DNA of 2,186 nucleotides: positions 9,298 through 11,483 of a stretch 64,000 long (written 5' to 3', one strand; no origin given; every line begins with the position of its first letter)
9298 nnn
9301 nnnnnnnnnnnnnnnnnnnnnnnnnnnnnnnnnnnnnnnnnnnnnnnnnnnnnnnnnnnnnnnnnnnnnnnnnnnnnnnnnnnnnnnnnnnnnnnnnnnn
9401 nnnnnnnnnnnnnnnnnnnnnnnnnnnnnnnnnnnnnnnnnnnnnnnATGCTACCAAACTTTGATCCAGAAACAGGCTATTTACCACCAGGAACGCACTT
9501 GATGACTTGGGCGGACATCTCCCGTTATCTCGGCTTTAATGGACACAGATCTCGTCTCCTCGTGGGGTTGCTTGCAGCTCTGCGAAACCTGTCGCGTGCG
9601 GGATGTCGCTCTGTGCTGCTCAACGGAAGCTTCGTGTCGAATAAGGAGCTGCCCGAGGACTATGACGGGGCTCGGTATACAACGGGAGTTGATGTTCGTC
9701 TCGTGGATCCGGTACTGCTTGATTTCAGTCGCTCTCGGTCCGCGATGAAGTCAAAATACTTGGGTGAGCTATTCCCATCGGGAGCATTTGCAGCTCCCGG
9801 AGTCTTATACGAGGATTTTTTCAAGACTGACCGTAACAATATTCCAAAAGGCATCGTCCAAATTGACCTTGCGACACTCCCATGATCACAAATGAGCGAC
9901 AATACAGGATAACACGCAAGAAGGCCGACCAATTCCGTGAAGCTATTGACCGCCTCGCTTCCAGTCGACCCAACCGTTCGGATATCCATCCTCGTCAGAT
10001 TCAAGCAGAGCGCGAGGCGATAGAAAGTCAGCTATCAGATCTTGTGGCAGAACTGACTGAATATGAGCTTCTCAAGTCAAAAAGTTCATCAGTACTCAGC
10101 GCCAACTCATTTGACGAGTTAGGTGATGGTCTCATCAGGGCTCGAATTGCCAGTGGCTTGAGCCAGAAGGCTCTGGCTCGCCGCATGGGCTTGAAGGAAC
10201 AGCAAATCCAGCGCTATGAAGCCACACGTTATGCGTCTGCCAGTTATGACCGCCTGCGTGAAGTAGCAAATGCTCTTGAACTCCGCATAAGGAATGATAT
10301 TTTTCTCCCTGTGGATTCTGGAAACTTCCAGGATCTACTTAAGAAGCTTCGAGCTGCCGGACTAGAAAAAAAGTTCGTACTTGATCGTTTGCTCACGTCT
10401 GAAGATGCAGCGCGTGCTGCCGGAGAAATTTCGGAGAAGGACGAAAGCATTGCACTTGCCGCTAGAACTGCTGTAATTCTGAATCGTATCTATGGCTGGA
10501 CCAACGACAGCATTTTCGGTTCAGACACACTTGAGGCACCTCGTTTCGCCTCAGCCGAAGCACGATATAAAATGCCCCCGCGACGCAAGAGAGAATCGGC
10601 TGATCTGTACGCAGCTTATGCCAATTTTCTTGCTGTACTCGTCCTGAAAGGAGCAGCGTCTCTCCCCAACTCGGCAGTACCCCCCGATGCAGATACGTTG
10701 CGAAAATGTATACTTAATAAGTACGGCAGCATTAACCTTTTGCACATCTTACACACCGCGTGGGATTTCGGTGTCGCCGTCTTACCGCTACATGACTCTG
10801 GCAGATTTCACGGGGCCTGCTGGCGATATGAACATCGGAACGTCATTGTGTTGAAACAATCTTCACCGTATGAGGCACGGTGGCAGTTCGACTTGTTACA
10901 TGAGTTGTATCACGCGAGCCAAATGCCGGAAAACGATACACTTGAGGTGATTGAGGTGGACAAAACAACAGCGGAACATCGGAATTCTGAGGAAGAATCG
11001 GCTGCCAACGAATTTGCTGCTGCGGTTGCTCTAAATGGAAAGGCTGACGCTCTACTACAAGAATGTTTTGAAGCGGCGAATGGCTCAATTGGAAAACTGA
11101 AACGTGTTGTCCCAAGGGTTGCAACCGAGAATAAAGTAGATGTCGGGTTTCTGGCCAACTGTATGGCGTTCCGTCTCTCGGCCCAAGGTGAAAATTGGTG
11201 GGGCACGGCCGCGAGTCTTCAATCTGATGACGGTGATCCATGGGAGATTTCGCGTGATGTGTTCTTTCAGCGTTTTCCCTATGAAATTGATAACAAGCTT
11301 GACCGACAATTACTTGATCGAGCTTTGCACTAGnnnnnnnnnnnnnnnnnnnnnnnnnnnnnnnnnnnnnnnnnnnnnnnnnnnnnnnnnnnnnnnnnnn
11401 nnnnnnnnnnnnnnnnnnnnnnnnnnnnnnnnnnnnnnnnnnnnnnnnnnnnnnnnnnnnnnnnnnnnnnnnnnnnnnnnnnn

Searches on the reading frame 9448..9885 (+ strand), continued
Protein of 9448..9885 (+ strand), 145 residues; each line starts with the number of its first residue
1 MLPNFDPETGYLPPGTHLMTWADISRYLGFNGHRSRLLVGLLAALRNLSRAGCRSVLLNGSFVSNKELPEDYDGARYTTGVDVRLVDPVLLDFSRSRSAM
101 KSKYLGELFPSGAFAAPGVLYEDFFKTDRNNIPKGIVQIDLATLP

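Call 74: search_dna_similar(query=window:9448-9885:+, collection=plasmids, mode=protein, max_rows=15)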
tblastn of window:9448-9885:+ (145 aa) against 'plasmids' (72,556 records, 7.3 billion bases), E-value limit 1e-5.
Records with a match: 28; places in all: 28; records where one place covers at least 80% of the query: 27.
Best place of each record, by identity: <60% 28.
By first word of the organism name: Agrobacterium 4; Calothrix 4; Tolypothrix 3; Acinetobacter 3; Rhizobium 2; Roseovarius 2; Microchaete 2; Aulosira 2; Oscillatoria 2; Sinorhizobium 2; and 2 more.
By predicted mobility (MOB-suite, as given by PLSDB): non-mobilizable 13; conjugative 11; mobilizable 4.
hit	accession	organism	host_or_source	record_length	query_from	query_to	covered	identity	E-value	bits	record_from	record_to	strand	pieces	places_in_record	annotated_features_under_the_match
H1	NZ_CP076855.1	Rhizobium sp. WYJ-E13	Curcuma wenyujin Y.H. Chen et C. ...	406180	1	145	100%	58.6%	1e-34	134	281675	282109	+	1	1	hypothetical protein | XRE family transcriptional regulator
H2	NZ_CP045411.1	Roseovarius sp. THAF8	pure culture,Surface of a polyethylene ...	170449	5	144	97%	54.6%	1e-27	113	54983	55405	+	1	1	hypothetical protein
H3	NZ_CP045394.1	Roseovarius sp. THAF27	pure culture,Surface of a polyethylene ...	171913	5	144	97%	54.6%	1e-27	113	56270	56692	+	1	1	hypothetical protein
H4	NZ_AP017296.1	Nostoc sp. NIES-3756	-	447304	1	144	99%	49.7%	8e-23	100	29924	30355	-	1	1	hypothetical protein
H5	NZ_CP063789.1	Tolypothrix sp. PCC 7712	Soil sample,soil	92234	1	141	97%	47.6%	7e-19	89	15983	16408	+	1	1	hypothetical protein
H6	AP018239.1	Microchaete diplosiphon NIES-3275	-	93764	1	141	97%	47.6%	7e-19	89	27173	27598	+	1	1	hypothetical protein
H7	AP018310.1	Aulosira laxa NIES-50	-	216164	1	141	97%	46.2%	6e-17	83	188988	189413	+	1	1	hypothetical protein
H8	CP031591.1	Marinibacterium anthonyi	Isolate culture,marine surface water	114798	12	145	92%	48.5%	2e-16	81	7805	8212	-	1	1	hypothetical protein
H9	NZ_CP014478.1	Acinetobacter pittii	Homo sapiens,Wound swab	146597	1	141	97%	42.5%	7e-18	86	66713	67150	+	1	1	hypothetical protein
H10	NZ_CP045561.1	Acinetobacter nosocomialis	Homo sapiens,blood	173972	1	141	97%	42.5%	7e-18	86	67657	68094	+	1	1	hypothetical protein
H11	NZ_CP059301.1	Acinetobacter baumannii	Homo sapiens,blood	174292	1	141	97%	42.5%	7e-18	86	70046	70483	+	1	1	hypothetical protein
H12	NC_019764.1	Oscillatoria nigro-viridis PCC 7112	-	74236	1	141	97%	41.0%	7e-15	77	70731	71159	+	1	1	hypothetical protein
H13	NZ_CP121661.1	Sinorhizobium terangae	Desmanthus virgatus,cell culture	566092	1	145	100%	38.4%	7e-11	66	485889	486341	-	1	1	hypothetical protein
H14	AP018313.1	Aulosira laxa NIES-50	-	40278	1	141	97%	38.4%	3e-13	72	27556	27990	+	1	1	hypothetical protein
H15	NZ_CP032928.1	Agrobacterium tumefaciens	Rubus sp.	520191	12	143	91%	38.8%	8e-11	66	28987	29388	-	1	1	hypothetical protein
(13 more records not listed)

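Call 75: search_dna_similar(query=window:9448-9885:+, collection=phages, mode=protein, max_rows=15)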
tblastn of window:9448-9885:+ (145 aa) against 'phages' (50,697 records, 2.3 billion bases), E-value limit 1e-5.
No match.

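Call 76: get_annotated_region(hit=H1, flank=8000)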
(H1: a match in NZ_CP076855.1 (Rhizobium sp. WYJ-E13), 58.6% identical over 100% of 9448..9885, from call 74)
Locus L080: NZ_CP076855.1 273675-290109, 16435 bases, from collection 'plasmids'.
description: Rhizobium sp. WYJ-E13 plasmid unnamed2, complete sequence
organism: Rhizobium sp. WYJ-E13 (NCBI taxid 2849093)
taxonomy: Bacteria; Pseudomonadota; Alphaproteobacteria; Hyphomicrobiales; Rhizobiaceae; Rhizobium; Rhizobium sp. WYJ-E13
host: -; source: Curcuma wenyujin Y.H. Chen et C. Ling,cell culture,root; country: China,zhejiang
typing (MOB-suite, as given by PLSDB): conjugative; relaxase MOBP; mating-pair formation MPF_T
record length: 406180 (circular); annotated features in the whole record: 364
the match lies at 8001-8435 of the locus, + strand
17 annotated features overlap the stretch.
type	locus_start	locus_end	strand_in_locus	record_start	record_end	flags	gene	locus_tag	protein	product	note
CDS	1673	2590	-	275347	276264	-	-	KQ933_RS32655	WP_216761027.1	recombinase family protein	GO:0006310 - DNA recombination [Evidence IEA]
CDS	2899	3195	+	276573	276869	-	-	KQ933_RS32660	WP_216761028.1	type II toxin-antitoxin system VapB family antitoxin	-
CDS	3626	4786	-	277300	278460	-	-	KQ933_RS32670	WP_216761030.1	site-specific integrase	GO:0015074 - DNA integration [Evidence IEA]; GO:0006310 - DNA recombination [Evidence IEA]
CDS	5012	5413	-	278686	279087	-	-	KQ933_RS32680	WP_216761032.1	type II toxin-antitoxin system VapC family toxin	-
CDS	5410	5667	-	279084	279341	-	-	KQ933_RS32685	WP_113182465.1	type II toxin-antitoxin system VapB family antitoxin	-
CDS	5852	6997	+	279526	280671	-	-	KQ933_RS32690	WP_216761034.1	RHE_PE00001 family protein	-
CDS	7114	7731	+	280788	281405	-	-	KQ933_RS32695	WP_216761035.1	hypothetical protein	-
CDS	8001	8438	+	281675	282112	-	-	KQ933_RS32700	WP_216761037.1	hypothetical protein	-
CDS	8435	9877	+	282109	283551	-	-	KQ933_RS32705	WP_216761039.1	XRE family transcriptional regulator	-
CDS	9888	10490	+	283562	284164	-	-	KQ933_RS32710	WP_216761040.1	DUF4186 family protein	-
CDS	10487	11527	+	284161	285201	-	-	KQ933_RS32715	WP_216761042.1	hypothetical protein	-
CDS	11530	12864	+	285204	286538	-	-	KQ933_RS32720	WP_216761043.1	hypothetical protein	-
CDS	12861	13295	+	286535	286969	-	-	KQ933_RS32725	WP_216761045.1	ASCH domain-containing protein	-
CDS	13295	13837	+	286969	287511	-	-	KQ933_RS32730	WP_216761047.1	AAA family ATPase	-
CDS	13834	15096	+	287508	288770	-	-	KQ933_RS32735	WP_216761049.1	DUF763 domain-containing protein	-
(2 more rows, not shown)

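Call 77: get_annotated_region(hit=H9, flank=4000)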
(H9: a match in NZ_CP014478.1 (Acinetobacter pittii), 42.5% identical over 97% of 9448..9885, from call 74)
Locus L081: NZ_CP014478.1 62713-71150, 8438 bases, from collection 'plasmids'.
description: Acinetobacter pittii strain AP_882 plasmid pNDM-AP_882, complete sequence
organism: Acinetobacter pittii (NCBI taxid 48296)
taxonomy: Bacteria; Pseudomonadota; Gammaproteobacteria; Moraxellales; Moraxellaceae; Acinetobacter; Acinetobacter pittii
host: -; source: Homo sapiens,Wound swab; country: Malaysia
typing (MOB-suite, as given by PLSDB): non-mobilizable
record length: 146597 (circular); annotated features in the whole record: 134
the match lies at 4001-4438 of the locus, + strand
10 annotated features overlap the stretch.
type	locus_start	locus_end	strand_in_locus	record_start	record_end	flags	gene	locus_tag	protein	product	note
CDS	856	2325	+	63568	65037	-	-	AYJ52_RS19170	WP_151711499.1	TnsD family Tn7-like transposition protein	-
CDS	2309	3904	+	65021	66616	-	-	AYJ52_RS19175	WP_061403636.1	Tn7-like element transposition protein TnsE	-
CDS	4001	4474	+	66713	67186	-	-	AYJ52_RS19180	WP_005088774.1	hypothetical protein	-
CDS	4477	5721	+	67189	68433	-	-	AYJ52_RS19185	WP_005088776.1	ImmA/IrrE family metallo-endopeptidase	-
CDS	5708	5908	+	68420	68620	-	-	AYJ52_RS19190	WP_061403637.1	hypothetical protein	-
CDS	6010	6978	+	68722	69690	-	-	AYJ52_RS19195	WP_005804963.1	IS30 family transposase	-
CDS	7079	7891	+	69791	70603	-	-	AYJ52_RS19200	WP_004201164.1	subclass B1 metallo-beta-lactamase NDM-1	-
predicted_resistance_gene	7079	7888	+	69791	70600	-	blaNDM-1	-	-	subclass B1 metallo-beta-lactamase NDM-1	predicted by amrfinderplus; class BETA-LACTAM; identity 100.0%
predicted_resistance_gene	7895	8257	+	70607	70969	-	ble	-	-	bleomycin binding protein Ble-MBL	predicted by amrfinderplus; class BLEOMYCIN; identity 100.0%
CDS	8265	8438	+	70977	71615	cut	-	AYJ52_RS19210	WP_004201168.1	phosphoribosylanthranilate isomerase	GO:0000162 - tryptophan biosynthetic process [Evidence IEA]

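Call 90: search_protein_families(library=padloc, proteins=[L025:8435-8890:+], max_evalue=0.01)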
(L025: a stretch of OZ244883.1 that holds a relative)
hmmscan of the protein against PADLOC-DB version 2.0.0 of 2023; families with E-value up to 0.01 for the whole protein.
L025:8435-8890:+ (151 aa): 9 families
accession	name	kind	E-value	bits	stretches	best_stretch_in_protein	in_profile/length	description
PDLC03947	RmrA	-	3e-05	21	1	81-116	13-48/383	-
PDLC03949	RmrA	-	4.1e-05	20.6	1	84-135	7-57/363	-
PDLC02926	HTH_VI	-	0.00014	20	1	84-137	6-58/92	-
PDLC03952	RmrA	-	0.00015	18.8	1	84-133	27-75/395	-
PDLC03944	RmrA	-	0.00038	17.6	1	84-133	11-59/384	-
PDLC03954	RmrA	-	0.00075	16.5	1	84-135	15-65/380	-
PDLC04142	capH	-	0.00093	18.2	1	79-133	6-59/103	capH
PDLC03945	RmrA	-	0.0012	16.1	1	84-117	7-40/394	-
PDLC03951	RmrA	-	0.0052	13.8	1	82-134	11-62/400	-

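Call 92: find_related_loci(query=A1, collection=viral_contigs, flank=6000)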
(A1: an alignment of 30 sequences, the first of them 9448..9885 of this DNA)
Query A1 (145 aa) in viral_contigs; peptide patterns used: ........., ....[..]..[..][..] (x = any residue, [..] = any of these).
58 stretches matched a pattern, but none encodes a relative of the query by tblastn (E <= 1e-3).

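Call 93: find_related_loci(query=A1, collection=metagenome_contigs, flank=3000)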
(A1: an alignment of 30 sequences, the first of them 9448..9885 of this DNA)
Query A1 (145 aa) in metagenome_contigs; peptide patterns used: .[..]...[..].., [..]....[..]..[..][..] (x = any residue, [..] = any of these).
189 stretches matched a pattern; 46 encode a relative of the query (tblastn E <= 1e-3); 46 distinct loci.
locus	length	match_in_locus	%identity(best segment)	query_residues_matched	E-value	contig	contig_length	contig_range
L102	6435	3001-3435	69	1-145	1e-64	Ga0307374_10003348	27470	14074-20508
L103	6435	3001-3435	66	1-145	2e-61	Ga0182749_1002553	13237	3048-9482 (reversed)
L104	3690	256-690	66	1-145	2e-61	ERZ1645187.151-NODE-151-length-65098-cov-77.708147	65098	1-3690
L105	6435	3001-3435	66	1-145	9e-61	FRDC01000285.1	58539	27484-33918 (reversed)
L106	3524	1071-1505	66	1-145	8e-61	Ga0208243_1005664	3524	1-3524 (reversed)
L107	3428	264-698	66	1-145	1e-60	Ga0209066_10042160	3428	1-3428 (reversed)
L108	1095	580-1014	65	1-145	3e-64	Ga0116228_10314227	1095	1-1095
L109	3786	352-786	65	1-145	3e-60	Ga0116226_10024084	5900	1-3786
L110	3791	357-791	64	1-145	3e-60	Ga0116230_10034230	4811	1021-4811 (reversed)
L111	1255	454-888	63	1-145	3e-63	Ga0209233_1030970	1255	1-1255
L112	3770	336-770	65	1-145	4e-60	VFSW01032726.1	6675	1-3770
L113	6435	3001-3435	66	1-145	9e-60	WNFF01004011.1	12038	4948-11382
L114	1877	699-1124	66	4-145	6e-61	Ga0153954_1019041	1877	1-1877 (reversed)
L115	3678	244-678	63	1-145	2e-59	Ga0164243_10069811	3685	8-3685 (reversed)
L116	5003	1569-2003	66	1-145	1e-58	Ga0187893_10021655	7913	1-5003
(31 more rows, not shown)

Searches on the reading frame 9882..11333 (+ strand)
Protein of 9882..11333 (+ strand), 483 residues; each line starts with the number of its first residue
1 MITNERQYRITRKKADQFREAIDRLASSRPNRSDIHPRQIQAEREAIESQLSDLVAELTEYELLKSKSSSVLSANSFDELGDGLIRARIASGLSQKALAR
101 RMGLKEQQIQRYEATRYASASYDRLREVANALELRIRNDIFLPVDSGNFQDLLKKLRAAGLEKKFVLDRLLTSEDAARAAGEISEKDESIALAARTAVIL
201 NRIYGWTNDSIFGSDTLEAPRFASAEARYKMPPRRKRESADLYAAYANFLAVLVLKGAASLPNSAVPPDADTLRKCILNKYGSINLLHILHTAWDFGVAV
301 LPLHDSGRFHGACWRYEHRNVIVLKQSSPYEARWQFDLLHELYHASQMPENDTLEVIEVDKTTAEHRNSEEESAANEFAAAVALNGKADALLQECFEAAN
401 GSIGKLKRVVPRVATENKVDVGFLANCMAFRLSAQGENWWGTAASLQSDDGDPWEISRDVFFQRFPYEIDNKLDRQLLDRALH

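Call 3: search_protein_families(library=pfam, proteins=[window:9882-11333:+], max_evalue=1)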
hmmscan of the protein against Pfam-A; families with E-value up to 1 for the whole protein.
window:9882-11333:+ (483 aa): 11 families
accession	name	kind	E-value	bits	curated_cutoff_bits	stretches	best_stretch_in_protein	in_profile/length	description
PF01381.28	HTH_3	-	1.4e-07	31.9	23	1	86-135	3-51/55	Helix-turn-helix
PF13560.12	HTH_31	-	1.3e-06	29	27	1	79-133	1-55/64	Helix-turn-helix domain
PF06114.19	Peptidase_M78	-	6e-06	26.5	22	1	314-386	23-89/123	IrrE N-terminal-like domain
PF13443.12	HTH_26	-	0.0012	19.5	22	1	89-136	7-54/63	Cro/C1-type HTH DNA-binding domain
PF13413.12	HTH_25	-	0.0097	16.2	24.6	1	84-119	2-37/62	Helix-turn-helix domain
PF12844.13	HTH_19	-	0.017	15.4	30.2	1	86-135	6-54/64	Helix-turn-helix domain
PF13744.12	HTH_37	-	0.017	15.3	27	1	86-136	25-75/80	Helix-turn-helix domain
PF13518.12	HTH_28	-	0.054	14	25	1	89-112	9-32/52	Helix-turn-helix domain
PF11268.13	DUF3071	-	0.12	12.9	26.9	1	66-114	42-90/168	Protein of unknown function (DUF3071)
PF15943.11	YdaS_toxin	-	0.16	12.3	30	1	94-120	10-37/65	Bacterial toxin YdaS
PF12802.13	MarR_2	-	0.46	11.1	27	0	92-111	18-39/61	MarR family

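Call 4: search_protein_families(library=ncbifam, proteins=[window:9882-11333:+], max_evalue=1)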
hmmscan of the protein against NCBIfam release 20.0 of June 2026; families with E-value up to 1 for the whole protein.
window:9882-11333:+ (483 aa): 10 families
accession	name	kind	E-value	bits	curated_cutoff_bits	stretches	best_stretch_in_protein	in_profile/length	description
NF041951.1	phage_RstR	subfamily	1.3e-06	28.7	80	1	80-134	3-56/108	RstR family transcriptional repressor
NF052239.1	antitox_spr1629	equivalog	2.3e-06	27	335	2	313-384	187-251/377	spr1629 family repressor/antitoxin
NF047948.1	male_kill_WMK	equivalog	7.3e-05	22.4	300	1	80-137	163-219/300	WO male-killing family protein Wmk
TIGR03830.1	CxxCG_CxxCG_HTH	subfamily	0.00096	18.9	61.8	1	84-125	70-112/127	type II TA system antitoxin MqsA family protein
TIGR02612.1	mob_myst_A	hypoth_equivalog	0.0012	18.8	122.6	1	81-135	26-82/150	mobile mystery protein A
NF006015.0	PRK08154.1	subfamily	0.0022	17.2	204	1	74-140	25-90/314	anaerobic benzoate catabolism transcriptional regulator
TIGR00270.2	TIGR00270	equivalog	0.01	15.7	110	1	78-116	74-112/159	multiprotein bridging factor aMBF1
TIGR03070.1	couple_hipB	subfamily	0.018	15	71.65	1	79-114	2-37/58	type II toxin-antitoxin system Y4mF family antitoxin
NF049845.1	Xre_ParS_antitoxin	subfamily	0.046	13.8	90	0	90-130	13-55/112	type II RES/Xre toxin-antitoxin system antitoxin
TIGR02473.1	flagell_FliJ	equivalog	0.56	10.6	50.45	1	31-130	16-116/141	flagellar export protein FliJ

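Call 5: search_protein_families(library=padloc, proteins=[window:9882-11333:+], max_evalue=1)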
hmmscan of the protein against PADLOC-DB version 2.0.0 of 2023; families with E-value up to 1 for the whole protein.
window:9882-11333:+ (483 aa): 14 families
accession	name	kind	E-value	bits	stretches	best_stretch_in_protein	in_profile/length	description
PDLC03944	RmrA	-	1.4e-07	29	2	318-384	183-243/384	-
PDLC03945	RmrA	-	4.1e-07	27.5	2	313-384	187-251/394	-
PDLC03952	RmrA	-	4.5e-07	27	2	84-136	27-78/395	-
PDLC03949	RmrA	-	5.3e-07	26.8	2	85-135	8-57/363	-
PDLC03947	RmrA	-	6.3e-07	26.5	2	81-134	13-65/383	-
PDLC03948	RmrA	-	2.6e-05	21.3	2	81-134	10-62/397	-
PDLC03956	RmrA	-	5.2e-05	20.5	1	82-145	11-72/399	-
PDLC03954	RmrA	-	0.00019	18.5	1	82-136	13-66/380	-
PDLC04776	PDC-M69B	-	0.00039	18.2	1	310-384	58-129/272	-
PDLC04141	capP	-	0.00064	17.3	1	307-381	41-110/242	capP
PDLC02926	HTH_VI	-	0.0011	17.2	1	80-157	2-77/92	-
PDLC03951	RmrA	-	0.0024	14.9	1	83-134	12-62/400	-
PDLC03955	RmrA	-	0.0084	13.4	0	67-133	10-73/371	-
PDLC04142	capH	-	0.071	12.2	1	80-142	7-66/103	capH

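Call 8: search_solved_structures(query=window:9882-11333:+, max_evalue=1, show_alignments=2)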
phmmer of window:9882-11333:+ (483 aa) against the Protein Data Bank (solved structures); distinct sequences matched with E-value up to 1: 10.
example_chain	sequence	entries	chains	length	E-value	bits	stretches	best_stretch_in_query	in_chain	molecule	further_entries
1x57_A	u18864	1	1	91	0.04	16.1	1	79-147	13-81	Endothelial differentiation-related factor 1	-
7n6g_5I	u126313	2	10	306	0.06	15.5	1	309-453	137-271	FAP119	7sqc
9b0q_CH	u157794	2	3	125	0.11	14.6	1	79-147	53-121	Endothelial differentiation-related factor 1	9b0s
9p73_CH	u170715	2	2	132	0.14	14.4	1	79-147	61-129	Endothelial differentiation-related factor 1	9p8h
9rpv_E4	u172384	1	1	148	0.16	14.1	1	79-147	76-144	Endothelial differentiation-related factor 1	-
7o81_AU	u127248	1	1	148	0.22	13.7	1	79-147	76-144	EDF1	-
9f9s_CN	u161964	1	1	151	0.61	12.2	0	76-141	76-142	Multiprotein-bridging factor 1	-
9st8_H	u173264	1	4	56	0.65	12.1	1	38-76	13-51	IglC N-terminal domain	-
3f6w_A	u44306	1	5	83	0.73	12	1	76-113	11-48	XRE-family like protein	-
4ghj_A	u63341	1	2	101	0.94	11.6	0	70-144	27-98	Probable transcriptional regulator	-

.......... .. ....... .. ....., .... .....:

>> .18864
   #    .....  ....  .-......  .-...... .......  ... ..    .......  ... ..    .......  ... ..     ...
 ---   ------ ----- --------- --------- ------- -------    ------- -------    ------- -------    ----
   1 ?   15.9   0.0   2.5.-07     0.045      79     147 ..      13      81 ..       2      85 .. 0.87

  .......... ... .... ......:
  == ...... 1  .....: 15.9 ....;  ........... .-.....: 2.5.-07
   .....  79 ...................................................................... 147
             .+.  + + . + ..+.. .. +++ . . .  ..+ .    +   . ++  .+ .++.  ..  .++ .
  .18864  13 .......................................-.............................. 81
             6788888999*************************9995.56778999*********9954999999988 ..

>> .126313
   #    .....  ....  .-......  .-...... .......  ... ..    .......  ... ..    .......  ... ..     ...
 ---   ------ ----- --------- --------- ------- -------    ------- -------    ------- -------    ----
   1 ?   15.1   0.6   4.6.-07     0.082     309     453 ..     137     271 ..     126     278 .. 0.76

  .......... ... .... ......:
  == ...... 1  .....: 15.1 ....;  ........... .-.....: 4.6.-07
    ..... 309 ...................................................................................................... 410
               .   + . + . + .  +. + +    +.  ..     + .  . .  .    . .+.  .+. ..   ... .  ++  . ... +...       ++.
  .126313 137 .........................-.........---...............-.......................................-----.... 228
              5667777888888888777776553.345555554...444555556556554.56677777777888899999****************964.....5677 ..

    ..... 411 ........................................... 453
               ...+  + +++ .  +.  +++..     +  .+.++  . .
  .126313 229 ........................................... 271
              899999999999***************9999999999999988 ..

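Call 39: find_homologous_proteins(query=window:9882-11333:+)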
Query window:9882-11333:+ (483 aa): 1750 proteins with E <= 0.001 among 8000 candidates; the best 120 are listed.
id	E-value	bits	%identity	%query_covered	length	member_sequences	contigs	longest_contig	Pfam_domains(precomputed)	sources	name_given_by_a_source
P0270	0.0e+0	1024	96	100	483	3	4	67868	PF01381.29,PF06114.20,PF13560.13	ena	-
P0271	7.2e-275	930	87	100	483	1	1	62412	PF01381.29,PF06114.20,PF13560.13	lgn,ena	-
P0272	1.3e-271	919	86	100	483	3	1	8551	PF01381.29,PF06114.20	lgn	-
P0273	4.2e-235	799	75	100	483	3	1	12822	PF01381.29,PF06114.20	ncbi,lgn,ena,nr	ncbi:MAG: XRE family transcriptional regulator [Bacteroidota bacterium]|nr:XRE family transcriptiona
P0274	1.7e-227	774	73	100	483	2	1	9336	PF01381.29,PF06114.20,PF13560.13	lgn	-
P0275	9.3e-226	768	72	100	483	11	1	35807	PF01381.29,PF06114.20,PF13560.13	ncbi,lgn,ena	-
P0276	4.7e-222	756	87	79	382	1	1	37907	PF06114.20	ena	-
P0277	1.1e-204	699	65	100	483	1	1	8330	PF01381.29,PF06114.20,PF13560.13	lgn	-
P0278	5.0e-203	693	64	100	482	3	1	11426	PF01381.29,PF06114.20,PF13560.13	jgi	jgi:transcriptional regulator with XRE-family HTH domain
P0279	7.8e-203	693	65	100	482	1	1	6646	PF01381.29,PF06114.20,PF13560.13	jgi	jgi:transcriptional regulator with XRE-family HTH domain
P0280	7.9e-203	693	64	100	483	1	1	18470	PF01381.29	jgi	jgi:transcriptional regulator with XRE-family HTH domain/Zn-dependent peptidase ImmA (M78 family)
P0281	2.2e-202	691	64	100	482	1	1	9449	PF01381.29,PF06114.20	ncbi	-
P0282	7.7e-202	689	65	100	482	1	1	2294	PF01381.29,PF06114.20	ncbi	-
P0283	1.0e-201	689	64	100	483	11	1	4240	PF01381.29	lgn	-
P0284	1.2e-201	689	64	100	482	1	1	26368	PF01381.29,PF13560.13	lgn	-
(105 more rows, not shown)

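Call 102: search_solved_structures(query=A4, max_evalue=1, show_alignments=0)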
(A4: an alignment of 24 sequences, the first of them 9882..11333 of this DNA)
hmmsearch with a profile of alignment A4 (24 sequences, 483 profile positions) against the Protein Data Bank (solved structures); distinct sequences matched with E-value up to 1: 29.
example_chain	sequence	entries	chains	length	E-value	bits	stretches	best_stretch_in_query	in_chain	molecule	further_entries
1x57_A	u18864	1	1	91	0.002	20.2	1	84-138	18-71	Endothelial differentiation-related factor 1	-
9b0q_CH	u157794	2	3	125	0.0036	19.3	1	82-138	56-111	Endothelial differentiation-related factor 1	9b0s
9p73_CH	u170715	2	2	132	0.004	19.2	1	82-138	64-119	Endothelial differentiation-related factor 1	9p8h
9rpv_E4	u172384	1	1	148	0.0042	19.1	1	84-138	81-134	Endothelial differentiation-related factor 1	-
7nrd_Sh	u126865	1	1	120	0.0043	19.1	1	73-138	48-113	Multiprotein-bridging factor 1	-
1zug_A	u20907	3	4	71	0.0045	19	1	78-115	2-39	PHAGE 434 CRO PROTEIN | REGULATORY PROTEIN CRO | PROTEIN (434 CRO)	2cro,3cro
9f9s_CN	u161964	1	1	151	0.0055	18.7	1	75-139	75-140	Multiprotein-bridging factor 1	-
7o81_AU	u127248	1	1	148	0.007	18.4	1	84-137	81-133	EDF1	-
6zvh_i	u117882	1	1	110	0.0096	18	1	82-136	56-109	Endothelial differentiation-related factor 1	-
6zvi_T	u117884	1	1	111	0.015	17.3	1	72-137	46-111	MBF1 isoform 1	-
1sq8_A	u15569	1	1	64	0.022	16.8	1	85-136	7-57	dh434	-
3f6w_A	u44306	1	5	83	0.036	16.1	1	71-112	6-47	XRE-family like protein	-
2mez_A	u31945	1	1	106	0.099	14.6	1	86-134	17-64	Multiprotein Bridging Factor (MBP-like)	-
1r63_A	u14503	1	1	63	0.15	14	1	87-136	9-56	REPRESSOR PROTEIN FROM BACTERIOPHAGE 434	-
28tn_A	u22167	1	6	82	0.15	14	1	83-133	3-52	lambda repressor-like protein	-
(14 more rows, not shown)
